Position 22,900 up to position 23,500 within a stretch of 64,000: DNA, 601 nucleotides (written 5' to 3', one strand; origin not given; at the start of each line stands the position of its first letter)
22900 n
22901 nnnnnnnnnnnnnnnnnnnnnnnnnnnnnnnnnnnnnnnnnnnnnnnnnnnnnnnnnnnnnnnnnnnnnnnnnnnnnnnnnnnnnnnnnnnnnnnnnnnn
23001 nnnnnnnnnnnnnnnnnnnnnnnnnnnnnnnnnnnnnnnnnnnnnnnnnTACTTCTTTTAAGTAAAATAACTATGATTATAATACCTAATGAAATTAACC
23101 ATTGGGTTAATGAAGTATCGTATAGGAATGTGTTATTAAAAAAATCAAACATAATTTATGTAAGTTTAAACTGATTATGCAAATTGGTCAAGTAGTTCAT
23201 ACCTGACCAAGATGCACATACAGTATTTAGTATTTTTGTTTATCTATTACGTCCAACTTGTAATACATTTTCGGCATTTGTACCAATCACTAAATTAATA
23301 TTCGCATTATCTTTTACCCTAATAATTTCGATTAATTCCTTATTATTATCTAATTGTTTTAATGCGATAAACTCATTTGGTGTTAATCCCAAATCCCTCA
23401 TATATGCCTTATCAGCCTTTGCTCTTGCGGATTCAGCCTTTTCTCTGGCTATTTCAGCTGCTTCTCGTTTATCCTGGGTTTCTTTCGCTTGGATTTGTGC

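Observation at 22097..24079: Phage-encoded MscS mechanosensitive channel next to an SPFH/band-7 lipoprotein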

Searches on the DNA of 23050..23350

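Call 86: search_rna_families(source=window, start=23050, end=23350, threshold=evalue, max_evalue=1)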
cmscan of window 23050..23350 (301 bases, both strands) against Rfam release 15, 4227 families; matches with E-value up to 1: 1.
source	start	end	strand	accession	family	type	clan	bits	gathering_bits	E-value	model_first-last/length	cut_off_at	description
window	23149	23252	-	RF00218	SNORD46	Gene; snRNA; snoRNA; CD-box;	CL00061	18.9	40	0.11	1-104/104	no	Small nucleolar RNA SNORD46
